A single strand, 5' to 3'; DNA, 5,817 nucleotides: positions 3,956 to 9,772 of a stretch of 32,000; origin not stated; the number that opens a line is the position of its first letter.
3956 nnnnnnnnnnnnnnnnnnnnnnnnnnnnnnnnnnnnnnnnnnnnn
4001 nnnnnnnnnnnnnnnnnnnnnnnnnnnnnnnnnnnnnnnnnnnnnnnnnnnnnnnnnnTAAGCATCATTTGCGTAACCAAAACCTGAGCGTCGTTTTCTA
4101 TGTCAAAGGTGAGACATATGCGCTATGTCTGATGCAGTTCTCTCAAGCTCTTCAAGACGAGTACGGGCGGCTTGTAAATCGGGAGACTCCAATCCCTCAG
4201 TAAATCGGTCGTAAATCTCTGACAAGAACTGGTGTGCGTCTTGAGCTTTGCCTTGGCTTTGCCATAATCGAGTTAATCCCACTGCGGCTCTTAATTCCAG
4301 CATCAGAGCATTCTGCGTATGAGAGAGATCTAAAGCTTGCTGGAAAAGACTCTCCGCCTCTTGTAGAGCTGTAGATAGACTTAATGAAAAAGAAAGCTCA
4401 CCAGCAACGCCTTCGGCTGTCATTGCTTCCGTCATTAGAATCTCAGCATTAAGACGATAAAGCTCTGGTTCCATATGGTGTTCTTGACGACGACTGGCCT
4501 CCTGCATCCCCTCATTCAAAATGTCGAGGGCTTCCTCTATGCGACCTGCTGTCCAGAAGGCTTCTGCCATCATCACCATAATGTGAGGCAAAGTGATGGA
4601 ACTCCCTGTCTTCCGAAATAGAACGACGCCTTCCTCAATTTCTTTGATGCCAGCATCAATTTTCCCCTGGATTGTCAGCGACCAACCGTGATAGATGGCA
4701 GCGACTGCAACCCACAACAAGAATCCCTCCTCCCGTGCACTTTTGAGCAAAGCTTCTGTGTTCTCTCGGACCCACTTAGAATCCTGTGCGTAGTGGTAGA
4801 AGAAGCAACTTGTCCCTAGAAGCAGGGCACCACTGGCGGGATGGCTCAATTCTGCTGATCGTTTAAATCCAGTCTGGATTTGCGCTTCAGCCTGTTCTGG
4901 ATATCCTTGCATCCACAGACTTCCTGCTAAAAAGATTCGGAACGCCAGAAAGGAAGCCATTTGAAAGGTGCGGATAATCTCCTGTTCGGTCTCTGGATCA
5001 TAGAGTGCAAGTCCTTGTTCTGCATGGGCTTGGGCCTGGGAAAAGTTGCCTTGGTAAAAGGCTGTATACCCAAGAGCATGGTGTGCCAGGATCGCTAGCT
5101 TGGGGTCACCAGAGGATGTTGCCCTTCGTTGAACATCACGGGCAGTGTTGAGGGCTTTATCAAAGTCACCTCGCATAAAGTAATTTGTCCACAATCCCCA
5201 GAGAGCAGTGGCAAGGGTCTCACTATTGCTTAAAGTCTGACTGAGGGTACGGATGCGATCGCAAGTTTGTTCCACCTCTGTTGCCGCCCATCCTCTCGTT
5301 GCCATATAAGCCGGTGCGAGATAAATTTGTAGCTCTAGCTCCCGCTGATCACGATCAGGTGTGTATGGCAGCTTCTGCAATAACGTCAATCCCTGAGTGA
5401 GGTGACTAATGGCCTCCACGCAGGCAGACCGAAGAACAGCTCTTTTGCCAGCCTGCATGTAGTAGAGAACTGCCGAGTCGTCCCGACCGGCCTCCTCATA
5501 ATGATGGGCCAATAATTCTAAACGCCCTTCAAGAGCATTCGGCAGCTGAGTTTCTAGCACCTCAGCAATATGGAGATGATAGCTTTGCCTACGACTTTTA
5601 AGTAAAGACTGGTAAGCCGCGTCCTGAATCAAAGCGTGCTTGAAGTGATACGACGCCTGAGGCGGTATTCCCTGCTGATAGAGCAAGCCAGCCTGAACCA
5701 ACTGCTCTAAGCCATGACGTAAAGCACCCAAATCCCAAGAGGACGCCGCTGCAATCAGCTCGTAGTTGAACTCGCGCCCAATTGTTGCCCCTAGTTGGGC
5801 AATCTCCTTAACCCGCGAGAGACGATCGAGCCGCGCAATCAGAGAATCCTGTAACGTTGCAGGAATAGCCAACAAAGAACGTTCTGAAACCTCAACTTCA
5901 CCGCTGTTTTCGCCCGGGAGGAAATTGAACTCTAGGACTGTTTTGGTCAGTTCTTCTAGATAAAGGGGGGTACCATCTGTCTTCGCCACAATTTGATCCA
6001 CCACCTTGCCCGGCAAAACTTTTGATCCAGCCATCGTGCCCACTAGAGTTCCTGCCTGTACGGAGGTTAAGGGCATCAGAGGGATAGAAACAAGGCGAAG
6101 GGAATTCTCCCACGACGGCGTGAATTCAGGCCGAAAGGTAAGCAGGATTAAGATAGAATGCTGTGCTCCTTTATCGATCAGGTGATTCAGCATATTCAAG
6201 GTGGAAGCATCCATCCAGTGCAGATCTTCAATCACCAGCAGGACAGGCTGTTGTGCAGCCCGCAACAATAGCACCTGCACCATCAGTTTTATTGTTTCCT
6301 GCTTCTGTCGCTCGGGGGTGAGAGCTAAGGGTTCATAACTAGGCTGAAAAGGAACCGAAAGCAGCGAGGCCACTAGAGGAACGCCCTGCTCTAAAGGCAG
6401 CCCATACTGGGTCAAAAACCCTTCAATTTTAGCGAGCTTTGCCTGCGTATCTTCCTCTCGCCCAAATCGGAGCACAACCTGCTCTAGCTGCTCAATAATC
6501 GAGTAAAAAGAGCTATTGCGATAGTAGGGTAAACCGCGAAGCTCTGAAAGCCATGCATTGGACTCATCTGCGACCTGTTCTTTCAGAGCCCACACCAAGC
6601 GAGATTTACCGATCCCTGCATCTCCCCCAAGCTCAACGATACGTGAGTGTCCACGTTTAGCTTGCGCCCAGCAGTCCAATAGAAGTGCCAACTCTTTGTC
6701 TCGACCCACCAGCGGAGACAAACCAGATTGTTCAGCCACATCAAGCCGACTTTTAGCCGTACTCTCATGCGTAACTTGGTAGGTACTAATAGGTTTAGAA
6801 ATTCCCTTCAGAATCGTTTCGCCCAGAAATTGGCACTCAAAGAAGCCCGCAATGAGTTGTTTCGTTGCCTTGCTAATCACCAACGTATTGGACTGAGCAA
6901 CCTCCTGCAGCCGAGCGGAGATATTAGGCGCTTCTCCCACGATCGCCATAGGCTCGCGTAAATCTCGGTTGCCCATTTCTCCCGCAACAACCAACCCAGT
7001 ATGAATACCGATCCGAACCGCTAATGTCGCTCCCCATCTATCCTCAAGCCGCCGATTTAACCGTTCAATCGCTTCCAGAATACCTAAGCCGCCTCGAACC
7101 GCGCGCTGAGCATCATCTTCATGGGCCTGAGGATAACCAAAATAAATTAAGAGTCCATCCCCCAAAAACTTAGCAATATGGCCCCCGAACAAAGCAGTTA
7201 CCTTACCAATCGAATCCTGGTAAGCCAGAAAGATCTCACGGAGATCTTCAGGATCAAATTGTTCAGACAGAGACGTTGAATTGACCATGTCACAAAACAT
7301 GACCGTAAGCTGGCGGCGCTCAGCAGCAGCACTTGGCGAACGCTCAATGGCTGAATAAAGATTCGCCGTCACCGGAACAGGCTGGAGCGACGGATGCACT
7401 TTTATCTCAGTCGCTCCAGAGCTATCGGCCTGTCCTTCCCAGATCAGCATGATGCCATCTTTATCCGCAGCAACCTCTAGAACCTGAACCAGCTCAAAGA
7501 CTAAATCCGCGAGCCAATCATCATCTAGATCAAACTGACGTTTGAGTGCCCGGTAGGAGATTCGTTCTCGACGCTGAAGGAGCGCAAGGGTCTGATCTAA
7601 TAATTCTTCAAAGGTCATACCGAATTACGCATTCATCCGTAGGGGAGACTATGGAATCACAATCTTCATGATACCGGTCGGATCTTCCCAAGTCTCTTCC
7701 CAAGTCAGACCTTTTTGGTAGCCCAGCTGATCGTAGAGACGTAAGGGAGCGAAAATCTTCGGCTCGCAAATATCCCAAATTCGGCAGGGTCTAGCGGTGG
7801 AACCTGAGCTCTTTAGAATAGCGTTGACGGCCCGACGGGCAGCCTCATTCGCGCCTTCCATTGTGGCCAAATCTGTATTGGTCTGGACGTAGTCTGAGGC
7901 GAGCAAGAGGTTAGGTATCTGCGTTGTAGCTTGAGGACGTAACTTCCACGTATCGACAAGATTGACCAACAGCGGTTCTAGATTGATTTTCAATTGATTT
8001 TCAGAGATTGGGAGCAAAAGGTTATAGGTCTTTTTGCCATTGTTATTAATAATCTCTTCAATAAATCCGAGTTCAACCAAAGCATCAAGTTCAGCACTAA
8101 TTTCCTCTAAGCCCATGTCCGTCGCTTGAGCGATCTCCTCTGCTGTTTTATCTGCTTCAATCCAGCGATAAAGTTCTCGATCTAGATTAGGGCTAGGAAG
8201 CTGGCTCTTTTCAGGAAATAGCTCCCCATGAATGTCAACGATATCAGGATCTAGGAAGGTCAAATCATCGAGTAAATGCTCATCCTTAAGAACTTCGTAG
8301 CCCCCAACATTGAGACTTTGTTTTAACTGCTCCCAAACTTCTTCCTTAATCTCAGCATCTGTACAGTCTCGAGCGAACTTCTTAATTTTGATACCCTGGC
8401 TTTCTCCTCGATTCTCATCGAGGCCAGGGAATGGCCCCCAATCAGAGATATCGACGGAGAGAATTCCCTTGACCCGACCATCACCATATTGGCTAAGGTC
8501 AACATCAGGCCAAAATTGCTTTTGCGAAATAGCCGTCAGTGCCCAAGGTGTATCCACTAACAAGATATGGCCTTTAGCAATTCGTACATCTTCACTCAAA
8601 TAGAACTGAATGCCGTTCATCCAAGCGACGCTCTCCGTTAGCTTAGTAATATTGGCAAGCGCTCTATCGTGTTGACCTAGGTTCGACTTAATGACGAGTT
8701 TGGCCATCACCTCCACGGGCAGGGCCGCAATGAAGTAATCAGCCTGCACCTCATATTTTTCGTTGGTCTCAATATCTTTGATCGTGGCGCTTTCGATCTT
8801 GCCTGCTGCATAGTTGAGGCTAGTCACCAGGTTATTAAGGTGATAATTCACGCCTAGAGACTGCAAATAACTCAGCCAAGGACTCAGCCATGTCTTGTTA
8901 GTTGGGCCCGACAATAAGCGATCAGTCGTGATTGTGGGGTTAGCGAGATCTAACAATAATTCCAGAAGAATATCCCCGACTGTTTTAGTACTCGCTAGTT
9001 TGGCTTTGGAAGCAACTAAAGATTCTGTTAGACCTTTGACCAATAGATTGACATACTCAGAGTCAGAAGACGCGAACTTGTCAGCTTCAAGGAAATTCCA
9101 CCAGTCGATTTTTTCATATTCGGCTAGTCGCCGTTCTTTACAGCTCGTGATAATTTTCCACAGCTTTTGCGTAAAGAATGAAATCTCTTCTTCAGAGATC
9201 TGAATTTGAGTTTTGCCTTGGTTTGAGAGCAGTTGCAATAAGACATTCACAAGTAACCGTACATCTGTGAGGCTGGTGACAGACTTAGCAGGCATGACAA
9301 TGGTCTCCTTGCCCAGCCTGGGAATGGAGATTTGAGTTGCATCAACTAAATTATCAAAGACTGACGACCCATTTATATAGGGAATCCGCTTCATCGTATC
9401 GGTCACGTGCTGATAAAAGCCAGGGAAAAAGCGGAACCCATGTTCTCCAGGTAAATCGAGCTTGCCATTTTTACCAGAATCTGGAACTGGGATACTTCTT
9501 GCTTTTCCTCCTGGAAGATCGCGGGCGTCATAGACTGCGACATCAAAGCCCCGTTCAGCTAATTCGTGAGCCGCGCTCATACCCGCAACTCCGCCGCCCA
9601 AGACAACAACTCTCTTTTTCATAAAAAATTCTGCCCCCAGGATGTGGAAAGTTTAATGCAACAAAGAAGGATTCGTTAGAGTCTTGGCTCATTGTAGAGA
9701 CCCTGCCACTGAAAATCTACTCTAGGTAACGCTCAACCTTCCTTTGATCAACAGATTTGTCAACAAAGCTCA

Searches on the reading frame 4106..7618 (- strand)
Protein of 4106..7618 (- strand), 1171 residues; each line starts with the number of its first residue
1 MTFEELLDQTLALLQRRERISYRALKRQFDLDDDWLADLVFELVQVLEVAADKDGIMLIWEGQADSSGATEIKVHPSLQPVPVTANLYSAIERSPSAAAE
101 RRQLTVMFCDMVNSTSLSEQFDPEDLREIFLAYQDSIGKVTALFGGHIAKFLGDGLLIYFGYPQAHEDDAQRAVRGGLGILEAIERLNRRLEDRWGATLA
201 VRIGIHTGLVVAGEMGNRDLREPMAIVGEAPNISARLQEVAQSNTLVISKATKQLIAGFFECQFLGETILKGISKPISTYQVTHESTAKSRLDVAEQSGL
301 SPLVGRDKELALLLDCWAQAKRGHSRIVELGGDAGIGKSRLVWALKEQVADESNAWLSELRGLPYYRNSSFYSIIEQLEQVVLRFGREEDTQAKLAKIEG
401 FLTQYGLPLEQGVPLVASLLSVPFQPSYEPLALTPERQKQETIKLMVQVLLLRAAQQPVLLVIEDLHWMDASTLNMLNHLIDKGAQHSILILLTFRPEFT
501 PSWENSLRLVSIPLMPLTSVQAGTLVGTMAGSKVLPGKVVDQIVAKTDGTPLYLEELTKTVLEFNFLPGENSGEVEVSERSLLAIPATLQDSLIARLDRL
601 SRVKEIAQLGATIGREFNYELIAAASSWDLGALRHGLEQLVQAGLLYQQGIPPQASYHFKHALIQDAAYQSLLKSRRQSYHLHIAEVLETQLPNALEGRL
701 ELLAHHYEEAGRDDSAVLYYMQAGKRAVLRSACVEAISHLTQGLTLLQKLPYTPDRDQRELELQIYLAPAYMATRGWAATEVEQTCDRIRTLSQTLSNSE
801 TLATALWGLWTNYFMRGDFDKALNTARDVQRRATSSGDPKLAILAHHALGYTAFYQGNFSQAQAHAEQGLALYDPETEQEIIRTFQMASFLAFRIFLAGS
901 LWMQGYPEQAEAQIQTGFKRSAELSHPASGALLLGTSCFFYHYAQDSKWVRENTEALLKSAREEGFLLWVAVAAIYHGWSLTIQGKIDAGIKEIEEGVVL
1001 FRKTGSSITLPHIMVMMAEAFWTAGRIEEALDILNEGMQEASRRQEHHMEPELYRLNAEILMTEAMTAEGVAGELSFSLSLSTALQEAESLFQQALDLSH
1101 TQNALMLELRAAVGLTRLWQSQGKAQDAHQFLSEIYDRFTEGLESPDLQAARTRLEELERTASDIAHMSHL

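Call 35: search_protein_families(library=pfam, proteins=[window:4106-7618:-], max_evalue=0.00001)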
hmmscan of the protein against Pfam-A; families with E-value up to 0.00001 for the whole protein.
window:4106-7618:- (1171 aa): 8 families
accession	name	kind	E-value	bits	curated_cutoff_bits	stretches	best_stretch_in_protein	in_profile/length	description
PF13191.12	AAA_16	-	4.4e-22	79.8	32.6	1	302-491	1-166/167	AAA ATPase domain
PF00211.25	Guanylate_cyc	-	7.4e-21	75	21.9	1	101-282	6-181/183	Adenylate and Guanylate cyclase catalytic domain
PF13424.12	TPR_12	-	1.9e-12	47.6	30.1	1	803-873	3-75/77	Tetratricopeptide repeat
PF17874.7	TPR_MalT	-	9.3e-09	35.4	45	1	772-879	10-116/336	MalT-like TPR region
PF07719.23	TPR_2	-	4e-07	30.1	27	0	845-873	3-31/34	Tetratricopeptide repeat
PF07721.20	TPR_4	-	6.3e-07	29.9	27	0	892-914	2-24/26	Tetratricopeptide repeat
PF13401.12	AAA_22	-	1.7e-06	28.8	27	1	324-499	4-126/130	AAA domain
PF13428.12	TPR_14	-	9.1e-06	26.3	23.5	0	1015-1039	5-29/44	Tetratricopeptide repeat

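Call 91: search_protein_families(library=padloc, proteins=[window:4106-7618:-], max_evalue=0.00001)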
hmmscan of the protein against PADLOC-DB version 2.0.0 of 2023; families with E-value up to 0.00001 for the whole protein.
window:4106-7618:- (1171 aa): 11 families
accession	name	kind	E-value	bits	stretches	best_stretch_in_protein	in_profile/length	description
PDLC02367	PycC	-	6.2e-20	69.6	1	99-252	39-188/226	-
PDLC00734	PycC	-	3e-15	54.2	1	97-239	183-322/374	Pycsar cyclase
PDLC02370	PycC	-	5.8e-15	53.5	1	104-255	82-237/340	-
PDLC00766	PycC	-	9.8e-12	42.8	1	99-252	39-191/232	Pycsar cyclase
PDLC02369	PycC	-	1.4e-11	42.5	1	98-253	41-188/248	-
PDLC00767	PycC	-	4e-10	37.5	1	99-249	88-242/337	Pycsar cyclase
PDLC00764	PycC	-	4.5e-08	30.4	1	99-253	90-250/449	Pycsar cyclase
PDLC02366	PycC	-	4.1e-07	27.3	1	165-256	114-201/486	-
PDLC00763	PycC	-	5.5e-07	27.2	1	103-250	53-201/268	Pycsar cyclase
PDLC00762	PycC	-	6.9e-06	23.2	0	166-256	119-206/508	Pycsar cyclase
PDLC00761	PycC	-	9.7e-06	22.7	0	105-248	107-254/438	Pycsar cyclase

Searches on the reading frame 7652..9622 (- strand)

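Call 35: search_protein_families(library=pfam, proteins=[window:7652-9622:-], max_evalue=0.00001)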
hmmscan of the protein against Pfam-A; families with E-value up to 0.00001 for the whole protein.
window:7652-9622:- (657 aa): 6 families
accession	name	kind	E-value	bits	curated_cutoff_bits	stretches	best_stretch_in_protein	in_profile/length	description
PF01593.30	Amino_oxidase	-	8.6e-20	71.9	19.8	1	12-79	1-60/443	Flavin containing amine oxidoreductase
PF13450.12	NAD_binding_8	-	3.8e-13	49.9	21.9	1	7-79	1-67/68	NAD(P)-binding Rossmann-like domain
PF01266.30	DAO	-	2.2e-09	37.7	27.9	1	4-39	1-36/353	FAD dependent oxidoreductase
PF07992.20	Pyr_redox_2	-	2.8e-08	34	26.1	1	4-40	2-39/291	Pyridine nucleotide-disulphide oxidoreductase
PF12831.13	FAD_oxidored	-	5.6e-07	29.6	27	0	5-83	2-71/416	FAD dependent oxidoreductase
PF00890.30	FAD_binding_2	-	6.5e-07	29.3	20.4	1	5-34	2-31/414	FAD binding domain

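Call 91: search_protein_families(library=padloc, proteins=[window:7652-9622:-], max_evalue=0.00001)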
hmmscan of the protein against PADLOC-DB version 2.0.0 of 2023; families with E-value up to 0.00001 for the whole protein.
window:7652-9622:- (657 aa): 1 family
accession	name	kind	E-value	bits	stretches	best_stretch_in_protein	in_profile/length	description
PDLC01086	C3a186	-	5e-09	33.9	1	3-44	1-42/384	"C-3?,4? desaturase"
